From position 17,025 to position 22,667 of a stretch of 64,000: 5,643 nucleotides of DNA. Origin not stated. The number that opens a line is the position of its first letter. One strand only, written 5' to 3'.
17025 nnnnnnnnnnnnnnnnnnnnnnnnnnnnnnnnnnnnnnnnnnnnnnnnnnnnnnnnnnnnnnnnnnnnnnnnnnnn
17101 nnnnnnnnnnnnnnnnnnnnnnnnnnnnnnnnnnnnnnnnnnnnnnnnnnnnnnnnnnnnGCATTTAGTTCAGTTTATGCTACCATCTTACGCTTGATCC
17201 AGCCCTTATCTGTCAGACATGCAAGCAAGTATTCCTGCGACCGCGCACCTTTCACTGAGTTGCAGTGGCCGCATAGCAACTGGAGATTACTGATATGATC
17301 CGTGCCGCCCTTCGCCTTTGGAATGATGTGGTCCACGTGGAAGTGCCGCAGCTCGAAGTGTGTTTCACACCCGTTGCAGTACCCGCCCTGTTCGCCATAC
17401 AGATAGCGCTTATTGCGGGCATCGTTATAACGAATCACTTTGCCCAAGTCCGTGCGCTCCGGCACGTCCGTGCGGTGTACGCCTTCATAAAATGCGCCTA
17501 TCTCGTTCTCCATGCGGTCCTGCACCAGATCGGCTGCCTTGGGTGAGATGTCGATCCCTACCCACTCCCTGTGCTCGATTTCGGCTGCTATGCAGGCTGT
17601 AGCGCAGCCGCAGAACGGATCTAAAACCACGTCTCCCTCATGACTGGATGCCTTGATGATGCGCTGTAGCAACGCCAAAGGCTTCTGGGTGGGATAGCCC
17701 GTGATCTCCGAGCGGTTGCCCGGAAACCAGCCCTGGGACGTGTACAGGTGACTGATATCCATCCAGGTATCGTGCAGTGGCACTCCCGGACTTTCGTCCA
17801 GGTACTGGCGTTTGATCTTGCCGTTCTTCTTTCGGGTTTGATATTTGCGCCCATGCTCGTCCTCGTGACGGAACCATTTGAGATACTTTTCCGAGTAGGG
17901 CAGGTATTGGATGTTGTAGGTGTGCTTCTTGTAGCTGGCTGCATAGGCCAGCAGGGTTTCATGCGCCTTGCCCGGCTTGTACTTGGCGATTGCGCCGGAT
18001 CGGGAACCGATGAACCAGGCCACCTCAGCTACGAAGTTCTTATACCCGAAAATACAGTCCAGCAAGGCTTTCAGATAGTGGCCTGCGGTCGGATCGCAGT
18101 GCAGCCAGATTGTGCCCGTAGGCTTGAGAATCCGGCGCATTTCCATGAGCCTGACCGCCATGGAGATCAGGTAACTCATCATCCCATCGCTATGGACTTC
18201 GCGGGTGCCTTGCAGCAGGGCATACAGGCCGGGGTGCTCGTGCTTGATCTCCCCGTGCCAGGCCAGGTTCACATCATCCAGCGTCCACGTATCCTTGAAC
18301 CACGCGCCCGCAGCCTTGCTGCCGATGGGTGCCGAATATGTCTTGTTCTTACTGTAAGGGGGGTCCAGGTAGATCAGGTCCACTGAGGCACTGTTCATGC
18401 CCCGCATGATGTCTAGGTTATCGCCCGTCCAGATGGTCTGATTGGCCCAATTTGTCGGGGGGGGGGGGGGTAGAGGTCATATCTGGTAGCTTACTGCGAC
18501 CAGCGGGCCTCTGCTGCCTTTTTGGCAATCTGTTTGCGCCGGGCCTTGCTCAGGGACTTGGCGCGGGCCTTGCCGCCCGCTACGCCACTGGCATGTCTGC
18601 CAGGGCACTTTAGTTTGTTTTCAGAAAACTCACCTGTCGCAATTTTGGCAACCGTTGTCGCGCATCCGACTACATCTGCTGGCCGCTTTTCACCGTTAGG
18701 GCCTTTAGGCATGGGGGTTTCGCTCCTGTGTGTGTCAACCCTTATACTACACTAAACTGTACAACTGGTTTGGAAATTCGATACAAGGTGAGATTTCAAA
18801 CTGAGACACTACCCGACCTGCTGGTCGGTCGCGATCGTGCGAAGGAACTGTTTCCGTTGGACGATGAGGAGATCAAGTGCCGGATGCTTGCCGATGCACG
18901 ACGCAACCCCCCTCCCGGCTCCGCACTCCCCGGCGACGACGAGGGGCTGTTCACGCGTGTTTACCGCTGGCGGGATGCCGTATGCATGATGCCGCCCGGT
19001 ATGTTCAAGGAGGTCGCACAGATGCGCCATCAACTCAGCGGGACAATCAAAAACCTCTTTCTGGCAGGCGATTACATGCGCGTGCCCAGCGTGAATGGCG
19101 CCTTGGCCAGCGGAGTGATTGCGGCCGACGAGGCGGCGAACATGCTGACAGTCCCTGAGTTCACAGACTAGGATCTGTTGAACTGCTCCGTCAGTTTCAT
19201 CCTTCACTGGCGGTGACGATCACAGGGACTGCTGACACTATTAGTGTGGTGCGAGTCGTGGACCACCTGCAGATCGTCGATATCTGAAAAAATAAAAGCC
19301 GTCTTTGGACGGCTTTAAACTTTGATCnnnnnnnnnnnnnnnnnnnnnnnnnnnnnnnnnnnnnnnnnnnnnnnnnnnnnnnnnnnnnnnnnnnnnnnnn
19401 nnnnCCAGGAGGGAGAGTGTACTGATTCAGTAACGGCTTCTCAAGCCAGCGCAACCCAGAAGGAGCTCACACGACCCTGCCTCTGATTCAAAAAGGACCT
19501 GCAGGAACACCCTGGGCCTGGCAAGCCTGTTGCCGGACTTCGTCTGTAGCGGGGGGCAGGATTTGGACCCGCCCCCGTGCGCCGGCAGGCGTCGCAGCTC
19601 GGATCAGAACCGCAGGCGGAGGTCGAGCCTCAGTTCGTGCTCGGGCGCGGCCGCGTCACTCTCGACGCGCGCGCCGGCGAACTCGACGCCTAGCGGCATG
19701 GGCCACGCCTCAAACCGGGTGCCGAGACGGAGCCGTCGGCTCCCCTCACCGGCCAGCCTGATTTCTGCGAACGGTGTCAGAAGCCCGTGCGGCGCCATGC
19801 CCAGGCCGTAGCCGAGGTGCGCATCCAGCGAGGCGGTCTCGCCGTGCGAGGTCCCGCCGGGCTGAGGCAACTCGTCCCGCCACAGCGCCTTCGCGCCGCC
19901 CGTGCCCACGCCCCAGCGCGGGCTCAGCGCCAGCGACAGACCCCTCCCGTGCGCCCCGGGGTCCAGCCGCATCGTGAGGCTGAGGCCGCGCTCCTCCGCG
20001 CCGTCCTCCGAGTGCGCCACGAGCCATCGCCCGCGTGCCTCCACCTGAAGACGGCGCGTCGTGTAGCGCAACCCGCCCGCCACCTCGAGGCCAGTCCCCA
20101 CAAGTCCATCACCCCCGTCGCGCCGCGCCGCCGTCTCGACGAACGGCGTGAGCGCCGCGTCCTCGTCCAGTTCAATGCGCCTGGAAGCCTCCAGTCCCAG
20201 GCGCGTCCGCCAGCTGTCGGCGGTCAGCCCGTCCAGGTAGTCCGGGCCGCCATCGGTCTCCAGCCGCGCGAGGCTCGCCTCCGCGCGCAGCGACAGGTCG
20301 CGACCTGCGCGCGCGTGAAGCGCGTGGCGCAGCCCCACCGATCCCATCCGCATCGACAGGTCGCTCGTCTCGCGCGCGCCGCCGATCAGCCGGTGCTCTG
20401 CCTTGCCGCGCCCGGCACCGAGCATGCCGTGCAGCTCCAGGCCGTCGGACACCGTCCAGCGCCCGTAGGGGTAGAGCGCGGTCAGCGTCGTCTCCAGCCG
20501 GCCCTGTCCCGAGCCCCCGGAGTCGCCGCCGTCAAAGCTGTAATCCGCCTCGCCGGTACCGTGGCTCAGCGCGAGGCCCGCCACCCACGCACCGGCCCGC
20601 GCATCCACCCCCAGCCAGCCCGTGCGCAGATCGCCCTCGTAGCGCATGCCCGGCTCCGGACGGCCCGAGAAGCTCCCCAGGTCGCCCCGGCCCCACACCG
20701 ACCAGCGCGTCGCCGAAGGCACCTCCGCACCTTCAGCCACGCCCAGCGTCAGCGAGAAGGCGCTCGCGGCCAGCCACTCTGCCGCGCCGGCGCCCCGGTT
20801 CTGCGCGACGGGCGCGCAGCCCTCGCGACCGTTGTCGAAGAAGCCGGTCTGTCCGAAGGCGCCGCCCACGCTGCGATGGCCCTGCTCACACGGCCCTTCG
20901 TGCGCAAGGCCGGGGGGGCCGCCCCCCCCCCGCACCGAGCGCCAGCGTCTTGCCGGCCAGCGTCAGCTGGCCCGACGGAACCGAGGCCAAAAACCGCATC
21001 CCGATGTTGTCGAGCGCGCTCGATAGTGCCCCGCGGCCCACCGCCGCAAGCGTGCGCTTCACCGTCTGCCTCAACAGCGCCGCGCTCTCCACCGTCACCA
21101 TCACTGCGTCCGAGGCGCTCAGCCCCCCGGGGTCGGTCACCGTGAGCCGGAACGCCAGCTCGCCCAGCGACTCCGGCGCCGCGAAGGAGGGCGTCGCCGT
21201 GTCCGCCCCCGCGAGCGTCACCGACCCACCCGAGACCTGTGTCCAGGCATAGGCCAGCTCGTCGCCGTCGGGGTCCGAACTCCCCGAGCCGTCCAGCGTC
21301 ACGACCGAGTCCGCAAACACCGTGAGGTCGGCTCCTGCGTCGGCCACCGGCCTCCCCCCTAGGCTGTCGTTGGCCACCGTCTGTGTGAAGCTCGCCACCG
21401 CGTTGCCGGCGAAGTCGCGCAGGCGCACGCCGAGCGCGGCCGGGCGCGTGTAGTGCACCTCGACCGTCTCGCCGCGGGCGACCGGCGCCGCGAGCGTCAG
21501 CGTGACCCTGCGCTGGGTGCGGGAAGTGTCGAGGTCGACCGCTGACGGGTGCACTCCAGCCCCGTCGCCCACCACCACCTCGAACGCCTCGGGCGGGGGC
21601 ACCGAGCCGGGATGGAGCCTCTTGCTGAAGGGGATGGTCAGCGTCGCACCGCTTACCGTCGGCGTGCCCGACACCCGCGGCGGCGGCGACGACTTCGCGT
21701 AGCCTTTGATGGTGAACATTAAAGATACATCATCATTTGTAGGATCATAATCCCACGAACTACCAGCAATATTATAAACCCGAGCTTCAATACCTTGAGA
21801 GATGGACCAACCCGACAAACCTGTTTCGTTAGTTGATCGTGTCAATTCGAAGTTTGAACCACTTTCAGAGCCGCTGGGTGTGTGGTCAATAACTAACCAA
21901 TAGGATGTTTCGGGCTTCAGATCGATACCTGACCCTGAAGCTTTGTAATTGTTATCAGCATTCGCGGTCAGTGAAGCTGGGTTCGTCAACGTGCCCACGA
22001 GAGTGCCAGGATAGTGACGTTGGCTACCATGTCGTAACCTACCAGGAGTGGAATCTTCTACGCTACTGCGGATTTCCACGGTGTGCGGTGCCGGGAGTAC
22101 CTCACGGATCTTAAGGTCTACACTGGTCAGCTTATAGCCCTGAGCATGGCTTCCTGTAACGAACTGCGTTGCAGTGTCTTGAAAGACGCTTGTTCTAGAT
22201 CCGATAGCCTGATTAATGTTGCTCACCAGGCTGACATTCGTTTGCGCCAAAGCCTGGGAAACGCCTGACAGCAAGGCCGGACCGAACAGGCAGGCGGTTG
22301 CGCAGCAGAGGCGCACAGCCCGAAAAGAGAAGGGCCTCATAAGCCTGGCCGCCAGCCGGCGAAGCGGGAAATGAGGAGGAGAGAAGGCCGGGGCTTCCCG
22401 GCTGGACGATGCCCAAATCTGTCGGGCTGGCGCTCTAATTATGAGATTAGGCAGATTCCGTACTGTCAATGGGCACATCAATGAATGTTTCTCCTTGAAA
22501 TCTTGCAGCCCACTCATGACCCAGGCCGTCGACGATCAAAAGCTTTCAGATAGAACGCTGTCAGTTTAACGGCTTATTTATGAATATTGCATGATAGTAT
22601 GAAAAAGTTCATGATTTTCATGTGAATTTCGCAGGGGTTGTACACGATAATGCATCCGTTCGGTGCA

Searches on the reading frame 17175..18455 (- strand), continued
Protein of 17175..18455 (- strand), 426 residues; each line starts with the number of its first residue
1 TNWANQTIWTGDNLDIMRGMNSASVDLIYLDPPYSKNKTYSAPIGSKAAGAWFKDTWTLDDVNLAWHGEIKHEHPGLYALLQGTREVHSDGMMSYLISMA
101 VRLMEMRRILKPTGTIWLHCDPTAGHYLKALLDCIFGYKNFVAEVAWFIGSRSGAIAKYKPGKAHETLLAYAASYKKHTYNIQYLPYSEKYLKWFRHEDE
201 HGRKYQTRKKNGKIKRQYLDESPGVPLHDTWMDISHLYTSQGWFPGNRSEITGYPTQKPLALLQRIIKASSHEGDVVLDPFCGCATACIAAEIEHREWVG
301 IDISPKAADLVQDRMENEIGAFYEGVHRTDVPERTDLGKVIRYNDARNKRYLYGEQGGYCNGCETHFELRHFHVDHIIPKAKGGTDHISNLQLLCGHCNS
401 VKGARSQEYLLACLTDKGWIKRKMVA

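Call 55: fold_search(model_id=the predicted structure, library=pdb)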
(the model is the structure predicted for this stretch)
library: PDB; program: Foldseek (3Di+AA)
matches with E <= 10: 1150; with E <= 0.001: 134
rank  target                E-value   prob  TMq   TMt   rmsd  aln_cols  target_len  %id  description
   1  6pbd_B                3.3e-17  1.00  0.45  0.57   4.1       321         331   22  DNA N6-Adenine Methyltransferase CcrM In Complex with Double-Stranded DNA Oligonucleotide Containing Its Recognition S (released 2019-10-23)
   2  8urk_A                9.4e-17  1.00  0.50  0.82   3.8       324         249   21  Crystal structure of DNA N6-Adenine Methyltransferase M.BceJIV from Burkholderia cenocepacia in complex with duplex DN (released 2024-09-11)
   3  9c3u_A                1.4e-16  1.00  0.49  0.82   3.9       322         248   21  Crystal structure of DNA N6-Adenine Methyltransferase M.BceJIV from Burkholderia cenocepacia in complex with duplex DN (released 2024-09-11)
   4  1nw8                  6.9e-16  1.00  0.46  0.70   4.6       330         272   20  Structure of L72P mutant beta class N6-adenine DNA methyltransferase RsrI (released 2003-07-29)
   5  6pbd_A                1.1e-15  1.00  0.44  0.53   8.5       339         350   20  DNA N6-Adenine Methyltransferase CcrM In Complex with Double-Stranded DNA Oligonucleotide Containing Its Recognition S (released 2019-10-23)
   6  9c3s_A                1.6e-15  1.00  0.49  0.80   4.3       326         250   20  Crystal structure of DNA N6-Adenine Methyltransferase M.BceJIV from Burkholderia cenocepacia in complex with duplex DN (released 2024-09-11)
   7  6k0w_D                1.6e-15  1.00  0.44  0.43   7.4       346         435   21  DNA methyltransferase in complex with sinefungin (released 2019-12-11)
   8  8urk_D                1.8e-15  1.00  0.48  0.80   4.2       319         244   22  Crystal structure of DNA N6-Adenine Methyltransferase M.BceJIV from Burkholderia cenocepacia in complex with duplex DN (released 2024-09-11)
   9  1g60_A                2.1e-15  1.00  0.45  0.77   4.9       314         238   21  Crystal Structure of Methyltransferase MboIIa (Moraxella bovis) (released 2002-05-01)
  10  1nw6                  2.6e-15  1.00  0.46  0.71   4.6       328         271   21  Structure of the beta class N6-adenine DNA methyltransferase RsrI bound to sinefungin (released 2003-07-29)
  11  1eg2                  2.6e-15  1.00  0.46  0.70   4.7       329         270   20  CRYSTAL STRUCTURE OF RHODOBACTER SPHEROIDES (N6 ADENOSINE) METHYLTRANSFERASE (M.RSRI) (released 2000-10-18)
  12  6k0w_B                2.6e-15  1.00  0.44  0.38  11.1       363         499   20  DNA methyltransferase in complex with sinefungin (released 2019-12-11)
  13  1g60_B                5.5e-15  1.00  0.44  0.78   4.6       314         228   21  Crystal Structure of Methyltransferase MboIIa (Moraxella bovis) (released 2002-05-01)
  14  7dsu_A                6.2e-15  1.00  0.42  0.43   8.9       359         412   18  Structure of Mod subunit of the Type III restriction-modification enzyme Mbo45V (released 2022-01-05)
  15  6k0w_A                1.2e-14  1.00  0.43  0.35  11.8       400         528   19  DNA methyltransferase in complex with sinefungin (released 2019-12-11)
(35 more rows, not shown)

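Call 60: find_related_loci(query=A2, collection=viral_contigs, flank=3000)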
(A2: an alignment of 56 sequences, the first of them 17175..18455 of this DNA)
Query A2 (426 aa) in viral_contigs; peptide patterns used: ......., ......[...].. (x = any residue, [..] = any of these).
178 stretches matched a pattern; 97 encode a relative of the query (tblastn E <= 1e-3); the best 80 are kept; 80 distinct loci.
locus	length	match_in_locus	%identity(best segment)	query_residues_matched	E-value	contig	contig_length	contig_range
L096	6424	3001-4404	60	2-414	1e-159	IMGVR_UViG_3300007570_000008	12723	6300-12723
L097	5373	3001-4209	52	2-418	3e-140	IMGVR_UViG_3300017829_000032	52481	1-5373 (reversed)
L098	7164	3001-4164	46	5-412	1e-108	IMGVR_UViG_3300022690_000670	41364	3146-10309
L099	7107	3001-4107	35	11-326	7e-57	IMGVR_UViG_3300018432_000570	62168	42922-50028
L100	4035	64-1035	34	7-326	1e-51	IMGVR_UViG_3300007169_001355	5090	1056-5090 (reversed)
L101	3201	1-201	57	354-420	2e-18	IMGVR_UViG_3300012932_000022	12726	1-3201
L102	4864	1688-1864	45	344-405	2e-11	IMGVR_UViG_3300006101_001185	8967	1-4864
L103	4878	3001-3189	48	342-406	4e-10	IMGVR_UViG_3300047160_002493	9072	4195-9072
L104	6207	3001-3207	39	336-405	6e-10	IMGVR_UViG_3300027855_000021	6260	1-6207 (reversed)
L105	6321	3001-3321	34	335-425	1e-9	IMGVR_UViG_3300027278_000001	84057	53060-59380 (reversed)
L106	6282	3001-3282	35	289-405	1e-9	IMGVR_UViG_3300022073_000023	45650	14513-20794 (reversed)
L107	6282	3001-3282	35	289-405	1e-9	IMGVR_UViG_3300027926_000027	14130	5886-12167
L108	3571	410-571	43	352-405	4e-9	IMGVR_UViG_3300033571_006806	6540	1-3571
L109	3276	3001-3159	44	349-405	4e-9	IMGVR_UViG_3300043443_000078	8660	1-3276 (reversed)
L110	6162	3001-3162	43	352-405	5e-9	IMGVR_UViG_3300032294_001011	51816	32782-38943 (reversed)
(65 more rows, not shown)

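Call 73: search_protein_families(library=phrogs, proteins=[window:17175-18455:-], max_evalue=0.01)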
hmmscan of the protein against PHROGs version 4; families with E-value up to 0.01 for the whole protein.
window:17175-18455:- (426 aa): 39 families (the best 25 are shown)
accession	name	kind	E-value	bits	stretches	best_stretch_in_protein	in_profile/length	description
phrog_67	-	other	6.3e-48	165.4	1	7-328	125-356/743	DNA methyltransferase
phrog_498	-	other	6.4e-18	65.6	1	8-321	203-426/633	DNA methyltransferase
phrog_3008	-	other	9.3e-18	65.4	1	252-319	148-215/244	DNA methyltransferase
phrog_6050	-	DNA, RNA and nucleotide metabolism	1.8e-14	54.4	1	342-410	296-368/402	HNH endonuclease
phrog_2118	-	DNA, RNA and nucleotide metabolism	2.8e-14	54.4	1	348-416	167-235/301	HNH endonuclease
phrog_1035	-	DNA, RNA and nucleotide metabolism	3.7e-14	54.2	1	348-408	150-216/271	endonuclease VII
phrog_6952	-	other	2.4e-11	44.8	1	199-304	70-164/181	DNA methyltransferase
phrog_2214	-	DNA, RNA and nucleotide metabolism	6.2e-11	43.1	1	348-407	184-241/429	HNH endonuclease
phrog_5718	-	DNA, RNA and nucleotide metabolism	1.5e-10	41.7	1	343-408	114-179/394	HNH endonuclease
phrog_7785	-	DNA, RNA and nucleotide metabolism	2.3e-10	41.6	1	348-408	61-117/147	HNH endonuclease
phrog_18293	-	other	3.9e-10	40.7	1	250-317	42-109/119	methyltransferase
phrog_589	-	DNA, RNA and nucleotide metabolism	5.4e-10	40.3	1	353-409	87-145/179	HNH endonuclease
phrog_8660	-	DNA, RNA and nucleotide metabolism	2.5e-09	38.5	1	345-408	112-182/196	HNH endonuclease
phrog_338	-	DNA, RNA and nucleotide metabolism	3.8e-09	37.4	1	350-407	202-264/340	HNH endonuclease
phrog_144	-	DNA, RNA and nucleotide metabolism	4e-09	37.4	1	352-409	79-139/175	HNH endonuclease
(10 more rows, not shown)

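Call 77: list_cluster_members(proteins=[P0001, P0008, P0020])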
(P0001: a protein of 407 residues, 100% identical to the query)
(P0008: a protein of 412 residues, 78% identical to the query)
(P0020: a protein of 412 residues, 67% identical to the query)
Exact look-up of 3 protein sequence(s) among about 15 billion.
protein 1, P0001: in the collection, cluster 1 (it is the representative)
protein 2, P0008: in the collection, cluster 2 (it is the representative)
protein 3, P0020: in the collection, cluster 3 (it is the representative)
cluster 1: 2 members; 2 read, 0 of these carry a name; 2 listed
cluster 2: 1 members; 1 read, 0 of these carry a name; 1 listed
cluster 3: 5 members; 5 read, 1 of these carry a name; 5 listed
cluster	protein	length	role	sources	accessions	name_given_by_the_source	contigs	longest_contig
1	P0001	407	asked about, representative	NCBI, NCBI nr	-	-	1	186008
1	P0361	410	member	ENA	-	-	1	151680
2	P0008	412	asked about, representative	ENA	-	-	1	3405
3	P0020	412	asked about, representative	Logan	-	-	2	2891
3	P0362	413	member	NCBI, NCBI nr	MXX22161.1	MAG: hypothetical protein F4Z93_03405 [Rhodospirillales bacterium] | hypothetical protein [Rhodospirillales bacterium]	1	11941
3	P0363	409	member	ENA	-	-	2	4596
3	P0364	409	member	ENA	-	-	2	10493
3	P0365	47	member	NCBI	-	-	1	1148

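Call 78: find_encoding_contigs(protein=window:17175-18407:-, flank=4000, max_places=6)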
Protein window:17175-18407:- (410 aa): 1 contig read that carries it; 1 place shown.
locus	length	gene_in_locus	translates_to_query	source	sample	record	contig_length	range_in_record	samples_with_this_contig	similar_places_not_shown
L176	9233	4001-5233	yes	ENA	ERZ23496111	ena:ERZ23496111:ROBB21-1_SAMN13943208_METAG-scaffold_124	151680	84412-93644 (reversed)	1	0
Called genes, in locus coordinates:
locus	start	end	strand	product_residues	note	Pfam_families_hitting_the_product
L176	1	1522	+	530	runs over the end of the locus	PF13753:SWM_repeat, PF17963:Big_9 (weak), PF18911:PKD_4, PF22352:K319L-like_PKD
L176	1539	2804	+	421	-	PF03797:Autotransporter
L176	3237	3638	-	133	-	PF01593:Amino_oxidase (weak)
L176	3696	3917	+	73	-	-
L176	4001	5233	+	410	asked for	PF01555:N6_N4_Mtase, PF01844:HNH, PF14279:HNH_5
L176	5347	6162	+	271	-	-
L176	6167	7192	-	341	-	PF00890:FAD_binding_2 (weak), PF01266:DAO (weak), PF03486:HI0933_like (faint), PF13450:NAD_binding_8, PF01593:Amino_oxidase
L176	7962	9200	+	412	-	PF00926:DHBP_synthase, PF00925:GTP_cyclohydro2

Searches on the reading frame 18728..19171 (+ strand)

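Call 7: search_protein_families(library=pfam, proteins=[window:18728-19171:+], max_evalue=0.01)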
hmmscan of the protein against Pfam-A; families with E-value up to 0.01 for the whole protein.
window:18728-19171:+ (147 aa): 1 family
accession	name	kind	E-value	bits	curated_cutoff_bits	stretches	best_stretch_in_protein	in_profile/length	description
PF01593.30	Amino_oxidase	-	4.3e-07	30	19.8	1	32-135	336-441/443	Flavin containing amine oxidoreductase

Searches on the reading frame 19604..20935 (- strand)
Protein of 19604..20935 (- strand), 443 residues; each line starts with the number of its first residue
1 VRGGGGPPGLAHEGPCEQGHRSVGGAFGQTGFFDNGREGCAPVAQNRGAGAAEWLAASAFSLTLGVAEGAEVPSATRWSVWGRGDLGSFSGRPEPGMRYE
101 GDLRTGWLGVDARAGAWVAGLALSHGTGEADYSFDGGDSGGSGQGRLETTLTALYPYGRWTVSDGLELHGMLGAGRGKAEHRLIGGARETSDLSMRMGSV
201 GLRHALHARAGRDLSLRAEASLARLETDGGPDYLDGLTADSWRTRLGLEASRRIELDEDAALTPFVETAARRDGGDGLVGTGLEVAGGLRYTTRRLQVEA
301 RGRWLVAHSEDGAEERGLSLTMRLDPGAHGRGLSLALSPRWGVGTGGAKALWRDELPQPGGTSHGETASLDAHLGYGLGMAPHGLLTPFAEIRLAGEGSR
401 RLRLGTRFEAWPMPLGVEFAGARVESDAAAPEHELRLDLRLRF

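Call 31: search_protein_families(library=pfam, proteins=[window:19604-20935:-], max_evalue=0.01)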
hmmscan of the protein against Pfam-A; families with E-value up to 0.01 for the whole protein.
window:19604-20935:- (443 aa): 1 family
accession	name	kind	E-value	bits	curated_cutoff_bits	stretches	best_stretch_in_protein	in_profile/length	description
PF03797.25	Autotransporter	-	6.5e-14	52.7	26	1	80-282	1-211/255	Autotransporter beta-domain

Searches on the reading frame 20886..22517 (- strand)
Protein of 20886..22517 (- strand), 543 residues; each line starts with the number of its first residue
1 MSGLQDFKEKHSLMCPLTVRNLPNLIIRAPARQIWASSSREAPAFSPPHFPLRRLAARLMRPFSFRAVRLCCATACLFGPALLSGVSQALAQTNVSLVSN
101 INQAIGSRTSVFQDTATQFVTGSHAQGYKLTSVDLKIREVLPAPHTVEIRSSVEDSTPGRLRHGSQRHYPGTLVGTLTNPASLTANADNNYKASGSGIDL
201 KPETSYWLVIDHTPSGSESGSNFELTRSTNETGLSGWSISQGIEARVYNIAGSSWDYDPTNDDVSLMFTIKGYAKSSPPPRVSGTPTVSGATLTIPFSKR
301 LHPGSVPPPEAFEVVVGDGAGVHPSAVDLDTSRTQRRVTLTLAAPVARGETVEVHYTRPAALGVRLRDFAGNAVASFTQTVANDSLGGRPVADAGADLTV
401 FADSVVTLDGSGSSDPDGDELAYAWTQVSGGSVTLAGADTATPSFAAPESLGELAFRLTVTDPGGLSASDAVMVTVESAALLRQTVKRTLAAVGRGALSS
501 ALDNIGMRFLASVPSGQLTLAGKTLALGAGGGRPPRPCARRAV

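Call 31: search_protein_families(library=pfam, proteins=[window:20886-22517:-], max_evalue=0.01)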
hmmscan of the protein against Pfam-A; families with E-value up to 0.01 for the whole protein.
window:20886-22517:- (543 aa): 6 families
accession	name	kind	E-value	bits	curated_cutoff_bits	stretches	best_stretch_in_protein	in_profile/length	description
PF22352.2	K319L-like_PKD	-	5.9e-20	71.5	27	1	394-476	1-84/84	K319L-like, PKD domain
PF13753.12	SWM_repeat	-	4e-13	49.9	27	1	278-360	4-85/86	Putative flagellar system-associated repeat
PF18911.6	PKD_4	-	4.1e-08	33.6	27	1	389-476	3-85/85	PKD domain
PF17963.7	Big_9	-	4.5e-06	27.9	23.6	1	390-475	4-89/89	Bacterial Ig domain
PF21027.3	Sde0182_C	-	0.00019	22.4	27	1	406-428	2-24/83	Cellulose-binding protein Sde0182, C-terminal domain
PF02010.21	REJ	-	0.0078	15.3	25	0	392-426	88-127/452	REJ domain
